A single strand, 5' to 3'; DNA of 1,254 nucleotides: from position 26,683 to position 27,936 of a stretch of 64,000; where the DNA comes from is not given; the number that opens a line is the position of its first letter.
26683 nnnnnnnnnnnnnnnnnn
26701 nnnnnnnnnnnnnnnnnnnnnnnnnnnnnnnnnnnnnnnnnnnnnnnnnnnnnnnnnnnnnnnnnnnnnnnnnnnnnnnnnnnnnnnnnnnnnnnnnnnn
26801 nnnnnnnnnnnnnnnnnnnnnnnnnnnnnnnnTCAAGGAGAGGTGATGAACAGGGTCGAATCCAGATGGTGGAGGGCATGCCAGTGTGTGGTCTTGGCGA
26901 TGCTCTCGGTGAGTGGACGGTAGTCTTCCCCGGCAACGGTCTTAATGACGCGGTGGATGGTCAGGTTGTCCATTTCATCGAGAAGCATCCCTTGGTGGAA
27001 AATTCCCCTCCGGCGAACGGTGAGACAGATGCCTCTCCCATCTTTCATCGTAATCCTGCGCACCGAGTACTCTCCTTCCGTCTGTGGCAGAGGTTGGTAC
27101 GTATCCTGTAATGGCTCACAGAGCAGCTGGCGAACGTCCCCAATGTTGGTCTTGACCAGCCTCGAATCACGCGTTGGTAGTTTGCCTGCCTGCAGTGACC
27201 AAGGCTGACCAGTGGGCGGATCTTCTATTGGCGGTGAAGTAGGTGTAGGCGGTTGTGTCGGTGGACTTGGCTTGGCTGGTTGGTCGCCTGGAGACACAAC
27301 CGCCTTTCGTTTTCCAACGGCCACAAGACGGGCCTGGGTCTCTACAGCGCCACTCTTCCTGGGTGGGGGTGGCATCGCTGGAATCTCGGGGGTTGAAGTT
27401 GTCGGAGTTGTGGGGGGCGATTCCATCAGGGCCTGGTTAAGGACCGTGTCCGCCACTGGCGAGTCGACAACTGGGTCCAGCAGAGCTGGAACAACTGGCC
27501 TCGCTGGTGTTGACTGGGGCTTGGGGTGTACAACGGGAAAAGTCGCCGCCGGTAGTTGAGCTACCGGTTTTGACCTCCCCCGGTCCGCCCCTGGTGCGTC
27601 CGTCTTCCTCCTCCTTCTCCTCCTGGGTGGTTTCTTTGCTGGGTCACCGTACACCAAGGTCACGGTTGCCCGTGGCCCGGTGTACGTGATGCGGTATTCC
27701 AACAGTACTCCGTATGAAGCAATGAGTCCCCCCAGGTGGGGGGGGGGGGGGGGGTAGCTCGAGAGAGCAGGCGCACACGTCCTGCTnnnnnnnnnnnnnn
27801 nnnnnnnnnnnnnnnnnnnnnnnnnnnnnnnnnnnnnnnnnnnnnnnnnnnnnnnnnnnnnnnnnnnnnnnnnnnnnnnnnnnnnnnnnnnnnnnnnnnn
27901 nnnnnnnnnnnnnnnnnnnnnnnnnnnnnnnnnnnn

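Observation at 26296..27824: GC-rich insertion of about 1.5 kb with a proline-rich open frame of up to 289 aa, flanked by an 11-bp direct repeat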

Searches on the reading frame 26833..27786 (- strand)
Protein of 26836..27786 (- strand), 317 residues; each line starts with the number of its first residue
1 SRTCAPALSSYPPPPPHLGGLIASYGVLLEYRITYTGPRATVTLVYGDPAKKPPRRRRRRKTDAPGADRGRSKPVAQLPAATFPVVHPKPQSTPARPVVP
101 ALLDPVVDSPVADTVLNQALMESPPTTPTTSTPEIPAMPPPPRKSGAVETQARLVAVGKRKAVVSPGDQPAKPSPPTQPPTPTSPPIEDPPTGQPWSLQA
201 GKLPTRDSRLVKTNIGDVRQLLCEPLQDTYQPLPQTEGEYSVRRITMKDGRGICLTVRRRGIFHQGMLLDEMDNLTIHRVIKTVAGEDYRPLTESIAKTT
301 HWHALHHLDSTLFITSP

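Call 9: search_protein_families(library=pfam, proteins=[window:26833-27702:-], max_evalue=10)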
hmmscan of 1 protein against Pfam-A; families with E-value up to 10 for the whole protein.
window:26833-27702:- (289 aa): 0 families

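Call 12: find_homologous_proteins(query=window:26836-27786:-, max_evalue=0.01)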
Query window:26836-27786:- (317 aa): 11 proteins with E <= 0.01 among 2167 candidates.
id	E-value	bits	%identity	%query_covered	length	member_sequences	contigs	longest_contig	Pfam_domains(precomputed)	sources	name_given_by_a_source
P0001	5.9e-152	523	82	96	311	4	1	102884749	-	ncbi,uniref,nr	ncbi:opioid growth factor receptor-like [Gigantopelta aegis]|uniref:opioid growth factor receptor-li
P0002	1.0e-137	477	76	91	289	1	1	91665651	-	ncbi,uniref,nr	ncbi:uncharacterized FtsK-like protein DR_0400 [Gigantopelta aegis]|uniref:uncharacterized FtsK-like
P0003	5.2e-136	471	83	80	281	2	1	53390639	-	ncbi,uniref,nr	ncbi:translation initiation factor IF-2-like [Gigantopelta aegis]|uniref:translation initiation fact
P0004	1.3e-113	397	88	68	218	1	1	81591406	-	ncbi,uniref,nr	ncbi:proline-rich extensin-like protein EPR1 [Gigantopelta aegis]|uniref:proline-rich extensin-like 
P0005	4.6e-105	369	77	70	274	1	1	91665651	-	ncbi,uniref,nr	ncbi:WAS/WASL-interacting protein family member 2-like [Gigantopelta aegis]|uniref:WAS/WASL-interact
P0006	1.0e-101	358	91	61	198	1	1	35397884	-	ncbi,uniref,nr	ncbi:proline-rich extensin-like protein EPR1 [Gigantopelta aegis]|uniref:proline-rich extensin-like 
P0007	1.4e-92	328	82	55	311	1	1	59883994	-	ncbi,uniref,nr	ncbi:protein argonaute 14-like [Gigantopelta aegis]|uniref:protein argonaute 14-like n=1 Tax=Giganto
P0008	2.1e-69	252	82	48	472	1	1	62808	-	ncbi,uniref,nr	ncbi:fibrous sheath CABYR-binding protein-like [Gigantopelta aegis]|uniref:fibrous sheath CABYR-bind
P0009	2.1e-59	219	44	100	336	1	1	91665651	-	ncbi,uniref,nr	ncbi:uncharacterized protein LOC121384470 [Gigantopelta aegis]|uniref:uncharacterized protein LOC121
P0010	1.2e-58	217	44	96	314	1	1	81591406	-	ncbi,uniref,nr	ncbi:uncharacterized protein LOC121378958 [Gigantopelta aegis]|uniref:uncharacterized protein LOC121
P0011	3.9e-56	209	69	50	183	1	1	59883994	-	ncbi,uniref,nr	ncbi:ESX-1 secretion-associated protein EspI-like [Gigantopelta aegis]|uniref:ESX-1 secretion-associ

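Call 15: find_encoding_contigs(protein=P0001, flank=6000, max_places=3)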
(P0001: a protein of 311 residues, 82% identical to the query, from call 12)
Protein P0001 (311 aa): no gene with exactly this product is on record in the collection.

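Call 16: find_encoding_contigs(protein=P0002, flank=6000, max_places=3)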
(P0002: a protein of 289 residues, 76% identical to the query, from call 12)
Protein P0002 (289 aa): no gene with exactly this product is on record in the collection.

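Call 17: find_encoding_contigs(protein=P0010, flank=6000, max_places=3)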
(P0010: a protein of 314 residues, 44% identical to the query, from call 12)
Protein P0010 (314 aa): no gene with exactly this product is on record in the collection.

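Call 18: search_protein_representatives(protein=window:26836-27786:-)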
Query: 317 residues. Proteins with E-value up to 0.001 (for the whole library): 46; up to 1e-10: 20; up to 1e-30: 8. The best 46 are listed.
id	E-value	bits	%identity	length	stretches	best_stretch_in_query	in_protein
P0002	3.2e-138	476.7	76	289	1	29-317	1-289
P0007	4.5e-93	328.3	81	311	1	132-317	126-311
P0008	6.6e-70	252.2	81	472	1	101-254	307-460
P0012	5.6e-59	216.3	47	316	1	15-317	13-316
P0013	8.0e-43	163.2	67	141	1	42-181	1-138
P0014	8.8e-43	163.0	71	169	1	64-195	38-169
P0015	3.6e-38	147.9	47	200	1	126-314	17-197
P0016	3.5e-35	138.1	43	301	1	114-317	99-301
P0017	3.7e-27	111.7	59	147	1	194-288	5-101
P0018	3.8e-25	105.1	55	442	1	123-247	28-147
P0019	6.0e-23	97.9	31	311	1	3-304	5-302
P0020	1.2e-19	87.0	36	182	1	152-317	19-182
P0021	8.6e-18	80.9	34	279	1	28-296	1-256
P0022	3.6e-17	78.9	46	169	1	15-180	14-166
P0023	3.6e-14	69.0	48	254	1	69-242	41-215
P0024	1.1e-13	67.4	35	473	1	114-296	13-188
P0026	2.1e-12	63.2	33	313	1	15-294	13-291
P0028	6.6e-11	58.3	35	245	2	158-305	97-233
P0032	3.7e-09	52.6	41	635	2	231-296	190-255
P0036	5.6e-08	48.7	33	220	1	183-316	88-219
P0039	8.2e-07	44.8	30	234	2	166-289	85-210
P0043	4.4e-06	42.4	49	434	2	21-51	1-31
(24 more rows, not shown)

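Call 20: list_cluster_members(proteins=[P0019, P0021, P0026, P0020, P0036, P0039, P0024, P0032, P0043, P0028])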
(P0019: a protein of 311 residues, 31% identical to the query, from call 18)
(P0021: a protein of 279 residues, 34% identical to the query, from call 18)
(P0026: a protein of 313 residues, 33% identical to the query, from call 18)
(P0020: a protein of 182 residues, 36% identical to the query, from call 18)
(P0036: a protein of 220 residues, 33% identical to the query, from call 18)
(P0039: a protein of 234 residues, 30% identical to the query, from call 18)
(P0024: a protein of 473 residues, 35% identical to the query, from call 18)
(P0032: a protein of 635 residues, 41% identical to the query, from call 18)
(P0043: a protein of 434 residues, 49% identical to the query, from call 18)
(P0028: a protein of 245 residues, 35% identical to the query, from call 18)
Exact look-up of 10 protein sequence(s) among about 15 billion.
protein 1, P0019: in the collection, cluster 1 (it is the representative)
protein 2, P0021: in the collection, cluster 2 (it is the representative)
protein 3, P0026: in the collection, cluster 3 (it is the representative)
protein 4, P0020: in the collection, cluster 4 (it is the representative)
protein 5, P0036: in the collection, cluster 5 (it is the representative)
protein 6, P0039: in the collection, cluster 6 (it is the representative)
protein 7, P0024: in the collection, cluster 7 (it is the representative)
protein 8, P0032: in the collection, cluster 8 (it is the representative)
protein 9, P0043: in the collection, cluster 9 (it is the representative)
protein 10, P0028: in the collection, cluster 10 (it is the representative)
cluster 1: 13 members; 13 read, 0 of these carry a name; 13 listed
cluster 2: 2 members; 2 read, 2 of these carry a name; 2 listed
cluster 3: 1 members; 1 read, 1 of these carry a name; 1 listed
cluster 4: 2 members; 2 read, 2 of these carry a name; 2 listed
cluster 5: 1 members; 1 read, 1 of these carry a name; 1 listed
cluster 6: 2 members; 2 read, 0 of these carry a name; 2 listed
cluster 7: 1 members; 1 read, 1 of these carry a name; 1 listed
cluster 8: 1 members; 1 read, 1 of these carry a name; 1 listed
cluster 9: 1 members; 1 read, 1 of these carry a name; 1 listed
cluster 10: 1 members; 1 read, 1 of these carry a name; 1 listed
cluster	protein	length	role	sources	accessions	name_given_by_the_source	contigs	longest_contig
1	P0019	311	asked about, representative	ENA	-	-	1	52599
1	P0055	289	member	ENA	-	-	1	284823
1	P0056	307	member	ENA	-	-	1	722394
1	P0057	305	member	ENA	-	-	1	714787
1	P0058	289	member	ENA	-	-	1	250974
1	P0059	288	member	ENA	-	-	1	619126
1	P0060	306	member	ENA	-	-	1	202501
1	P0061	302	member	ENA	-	-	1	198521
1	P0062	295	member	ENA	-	-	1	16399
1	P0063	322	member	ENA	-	-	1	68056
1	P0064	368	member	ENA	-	-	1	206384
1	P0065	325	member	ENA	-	-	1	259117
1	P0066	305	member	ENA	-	-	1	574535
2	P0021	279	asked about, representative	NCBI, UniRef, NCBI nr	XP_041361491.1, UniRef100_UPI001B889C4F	gametogenetin-like [Gigantopelta aegis] | gametogenetin-like n=1 Tax=Gigantopelta aegis TaxID=1735272 RepID=UPI001B889C4F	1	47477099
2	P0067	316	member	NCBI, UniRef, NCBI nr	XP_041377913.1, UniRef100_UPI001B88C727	extensin-like [Gigantopelta aegis] | extensin-like n=1 Tax=Gigantopelta aegis TaxID=1735272 RepID=UPI001B88C727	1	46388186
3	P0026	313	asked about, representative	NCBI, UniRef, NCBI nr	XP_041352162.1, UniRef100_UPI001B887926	uncharacterized protein LOC121370774 [Gigantopelta aegis] | uncharacterized protein LOC121370774 n=1 Tax=Gigantopelta aegis TaxID=1735272 ...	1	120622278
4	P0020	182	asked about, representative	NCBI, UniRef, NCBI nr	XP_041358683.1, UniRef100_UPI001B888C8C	uncharacterized protein LOC121375339 [Gigantopelta aegis] | uncharacterized protein LOC121375339 n=1 Tax=Gigantopelta aegis TaxID=1735272 ...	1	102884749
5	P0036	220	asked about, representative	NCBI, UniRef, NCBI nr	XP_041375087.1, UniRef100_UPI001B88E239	uncharacterized protein LOC121387970 [Gigantopelta aegis] | uncharacterized protein LOC121387970 n=1 Tax=Gigantopelta aegis TaxID=1735272 ...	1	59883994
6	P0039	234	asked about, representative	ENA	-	-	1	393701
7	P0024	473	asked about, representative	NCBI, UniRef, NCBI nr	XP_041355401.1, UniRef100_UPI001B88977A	uncharacterized protein LOC121373025 [Gigantopelta aegis] | uncharacterized protein LOC121373025 n=1 Tax=Gigantopelta aegis TaxID=1735272 ...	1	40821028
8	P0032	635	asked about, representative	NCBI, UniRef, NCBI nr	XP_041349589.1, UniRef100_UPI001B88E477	N-acylglucosamine 2-epimerase-like [Gigantopelta aegis] | N-acylglucosamine 2-epimerase-like n=1 Tax=Gigantopelta aegis TaxID=1735272 ...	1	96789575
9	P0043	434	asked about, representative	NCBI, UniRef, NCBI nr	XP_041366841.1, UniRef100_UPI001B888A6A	organic cation transporter protein-like [Gigantopelta aegis] | organic cation transporter protein-like n=1 Tax=Gigantopelta aegis TaxID=1735272 ...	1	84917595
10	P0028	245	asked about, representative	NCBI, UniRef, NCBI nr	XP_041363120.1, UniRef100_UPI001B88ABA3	uncharacterized protein LOC121378843 [Gigantopelta aegis] | uncharacterized protein LOC121378843 n=1 Tax=Gigantopelta aegis TaxID=1735272 ...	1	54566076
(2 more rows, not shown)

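Call 21: find_encoding_contigs(protein=P0019, flank=5000, max_places=4)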
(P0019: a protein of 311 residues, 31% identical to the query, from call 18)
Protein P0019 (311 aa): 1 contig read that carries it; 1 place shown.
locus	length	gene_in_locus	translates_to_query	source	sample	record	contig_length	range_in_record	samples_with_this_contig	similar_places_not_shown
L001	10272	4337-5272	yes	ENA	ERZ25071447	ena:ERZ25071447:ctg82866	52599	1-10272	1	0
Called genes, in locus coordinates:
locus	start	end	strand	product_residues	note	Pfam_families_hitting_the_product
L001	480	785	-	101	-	-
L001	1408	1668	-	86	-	-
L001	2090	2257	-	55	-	-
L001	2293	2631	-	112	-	-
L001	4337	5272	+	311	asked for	-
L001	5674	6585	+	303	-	-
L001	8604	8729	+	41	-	-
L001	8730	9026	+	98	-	-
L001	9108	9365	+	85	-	-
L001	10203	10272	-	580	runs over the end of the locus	-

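Call 25: find_homologous_proteins(query=A1, max_evalue=0.001)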
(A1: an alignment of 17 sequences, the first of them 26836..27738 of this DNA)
Query A1 (17 sequences) (301 aa, profile of the alignment): 11 proteins with E <= 0.001 among 8000 candidates.
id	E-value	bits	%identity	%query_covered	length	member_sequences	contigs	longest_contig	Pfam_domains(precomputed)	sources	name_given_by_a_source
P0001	2.9e-117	410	81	100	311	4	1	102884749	-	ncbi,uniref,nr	ncbi:opioid growth factor receptor-like [Gigantopelta aegis]|uniref:opioid growth factor receptor-li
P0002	6.5e-105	369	76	96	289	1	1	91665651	-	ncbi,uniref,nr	ncbi:uncharacterized FtsK-like protein DR_0400 [Gigantopelta aegis]|uniref:uncharacterized FtsK-like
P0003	6.2e-87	310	83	85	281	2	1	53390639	-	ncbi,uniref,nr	ncbi:translation initiation factor IF-2-like [Gigantopelta aegis]|uniref:translation initiation fact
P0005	1.2e-71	260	75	76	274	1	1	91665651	-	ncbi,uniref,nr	ncbi:WAS/WASL-interacting protein family member 2-like [Gigantopelta aegis]|uniref:WAS/WASL-interact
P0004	1.0e-66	244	88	72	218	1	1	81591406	-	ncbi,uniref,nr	ncbi:proline-rich extensin-like protein EPR1 [Gigantopelta aegis]|uniref:proline-rich extensin-like 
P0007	1.8e-64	237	82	58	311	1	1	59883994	-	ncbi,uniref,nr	ncbi:protein argonaute 14-like [Gigantopelta aegis]|uniref:protein argonaute 14-like n=1 Tax=Giganto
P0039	2.1e-59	220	23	25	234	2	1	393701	-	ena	-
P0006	2.0e-56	210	92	61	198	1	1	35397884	-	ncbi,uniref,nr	ncbi:proline-rich extensin-like protein EPR1 [Gigantopelta aegis]|uniref:proline-rich extensin-like 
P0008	8.1e-34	136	82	50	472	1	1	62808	-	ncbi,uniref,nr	ncbi:fibrous sheath CABYR-binding protein-like [Gigantopelta aegis]|uniref:fibrous sheath CABYR-bind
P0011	2.5e-24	105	69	53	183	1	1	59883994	-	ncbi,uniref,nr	ncbi:ESX-1 secretion-associated protein EspI-like [Gigantopelta aegis]|uniref:ESX-1 secretion-associ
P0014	3.4e-17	81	73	43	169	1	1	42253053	-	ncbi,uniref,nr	ncbi:proline-rich receptor-like protein kinase PERK2 [Gigantopelta aegis]|uniref:proline-rich recept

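Call 27: find_encoding_contigs(protein=P0039, flank=5000, max_places=3)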
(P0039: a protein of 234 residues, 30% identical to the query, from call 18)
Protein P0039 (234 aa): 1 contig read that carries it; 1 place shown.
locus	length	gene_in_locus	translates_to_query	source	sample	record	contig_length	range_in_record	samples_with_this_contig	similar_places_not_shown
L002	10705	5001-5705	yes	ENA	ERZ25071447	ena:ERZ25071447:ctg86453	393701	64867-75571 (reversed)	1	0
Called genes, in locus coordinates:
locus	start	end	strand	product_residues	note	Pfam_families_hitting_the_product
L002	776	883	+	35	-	-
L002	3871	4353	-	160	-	-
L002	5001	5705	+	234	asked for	-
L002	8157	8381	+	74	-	-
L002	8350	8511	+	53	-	-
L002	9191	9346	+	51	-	-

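Call 28: find_encoding_contigs(protein=P0056, flank=5000, max_places=3)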
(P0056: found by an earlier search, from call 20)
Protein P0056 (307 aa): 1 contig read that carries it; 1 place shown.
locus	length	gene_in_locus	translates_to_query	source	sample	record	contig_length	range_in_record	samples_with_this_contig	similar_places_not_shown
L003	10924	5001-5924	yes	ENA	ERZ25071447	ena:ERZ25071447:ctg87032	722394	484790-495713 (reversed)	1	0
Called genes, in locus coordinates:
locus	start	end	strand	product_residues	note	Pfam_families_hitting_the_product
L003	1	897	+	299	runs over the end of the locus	-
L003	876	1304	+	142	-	-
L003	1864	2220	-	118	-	-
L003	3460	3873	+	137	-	-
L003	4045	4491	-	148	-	-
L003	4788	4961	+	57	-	-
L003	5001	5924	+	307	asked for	-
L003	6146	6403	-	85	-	-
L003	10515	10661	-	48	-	-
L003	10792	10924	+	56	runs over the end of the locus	-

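Call 37: predict_structure(alignment_id=A1)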
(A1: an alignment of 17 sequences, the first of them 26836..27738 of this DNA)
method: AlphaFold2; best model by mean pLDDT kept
length: 301 residues; sequences in the alignment: 17
mean_pLDDT: 64.2   pTM: 0.42
mean pLDDT of the five models: 64.2, 63.9, 62.9, 62.7, 61.0
residues with pLDDT >= 90: 78; 70-90: 59; 50-70: 28; < 50: 136
segments of 3 or more residues with pLDDT < 50: 38-71, 73-122, 124-154, 166-181
pLDDT, mean of each block of 10 residues (from residue 1): 60 85 85 58 45 36 41 44 37 36 38 43 45 36 38 48 47 40 67 91 88 91 93 90 94 93 93 94 85 86 55
secondary structure, 60 per line:
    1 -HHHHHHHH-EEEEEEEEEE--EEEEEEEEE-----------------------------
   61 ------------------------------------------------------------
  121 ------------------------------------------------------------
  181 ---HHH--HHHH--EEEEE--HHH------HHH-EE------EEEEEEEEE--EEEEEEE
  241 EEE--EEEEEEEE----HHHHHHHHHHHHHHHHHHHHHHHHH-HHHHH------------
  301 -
elements in order: H2-9 E11-20 E23-31 H189-192 E195-199 E223-231 E234-243 E246-253 H258-282 H284-288

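Call 48: search_protein_families(library=phrogs, proteins=[window:26836-27738:-], max_evalue=1)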
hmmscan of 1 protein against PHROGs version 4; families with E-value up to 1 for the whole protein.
window:26836-27738:- (301 aa): 0 families

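Call 49: search_solved_structures(query=A1, max_evalue=1)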
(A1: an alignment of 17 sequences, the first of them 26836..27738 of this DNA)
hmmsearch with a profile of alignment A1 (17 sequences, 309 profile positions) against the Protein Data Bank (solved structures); distinct sequences matched with E-value up to 1: 0.

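Call 50: fold_search(model_id=the predicted structure, library=viral)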
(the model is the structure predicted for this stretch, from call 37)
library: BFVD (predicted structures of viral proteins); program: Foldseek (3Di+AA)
matches with E <= 10: 143; with E <= 0.001: 0
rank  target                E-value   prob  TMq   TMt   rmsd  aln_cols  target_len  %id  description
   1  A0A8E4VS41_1          4.3e-02  0.35  0.17  0.06  36.7       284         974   10  Genome polyprotein (Fragment) [Netherby virus]
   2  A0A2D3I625            1.5e-01  0.77  0.17  0.52   4.6        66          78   26  ORF219 [White spot syndrome virus]
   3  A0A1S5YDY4            1.9e-01  0.11  0.11  0.05  35.2       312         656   12  BRO-C [Betabaculovirus altermyunipunctae]
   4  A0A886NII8            2.0e-01  0.20  0.13  0.22  10.0        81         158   12  (no name in the UniProt tables at hand)
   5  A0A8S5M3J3            2.3e-01  0.09  0.10  0.15  24.7       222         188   13  Acetyltransferase domain containing protein [Siphoviridae sp. ctDMf1]
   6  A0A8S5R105            2.9e-01  0.04  0.08  0.04  55.7       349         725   10  Baseplate wedge protein [Myoviridae sp. cteBs22]
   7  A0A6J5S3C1            3.0e-01  0.16  0.14  0.29  10.2        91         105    9  Uncharacterized protein [uncultured Caudovirales phage]
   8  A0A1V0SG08            3.6e-01  0.09  0.10  0.09  10.9       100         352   10  DUF4116 domain-containing protein [Hokovirus HKV1]
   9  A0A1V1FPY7            4.9e-01  0.35  0.10  0.03   5.9        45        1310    7  RNA-directed RNA polymerase [Rosellinia necatrix quadrivirus 1]
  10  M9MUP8                5.2e-01  0.06  0.10  0.08  33.1       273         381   12  (no name in the UniProt tables at hand)
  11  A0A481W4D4            6.2e-01  0.54  0.10  0.12   2.0        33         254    9  Uncharacterized protein [Pseudomonas phage Psa21]
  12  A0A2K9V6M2            6.6e-01  0.35  0.10  0.35   5.0        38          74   10  (no name in the UniProt tables at hand)
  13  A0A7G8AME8            6.6e-01  0.06  0.07  0.07  31.4       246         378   10  (no name in the UniProt tables at hand)
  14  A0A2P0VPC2            7.4e-01  0.09  0.12  0.12  42.6       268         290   10  Uncharacterized protein [Tetraselmis virus 1]
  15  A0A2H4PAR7            7.8e-01  0.15  0.15  0.04  13.0       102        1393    6  (no name in the UniProt tables at hand)
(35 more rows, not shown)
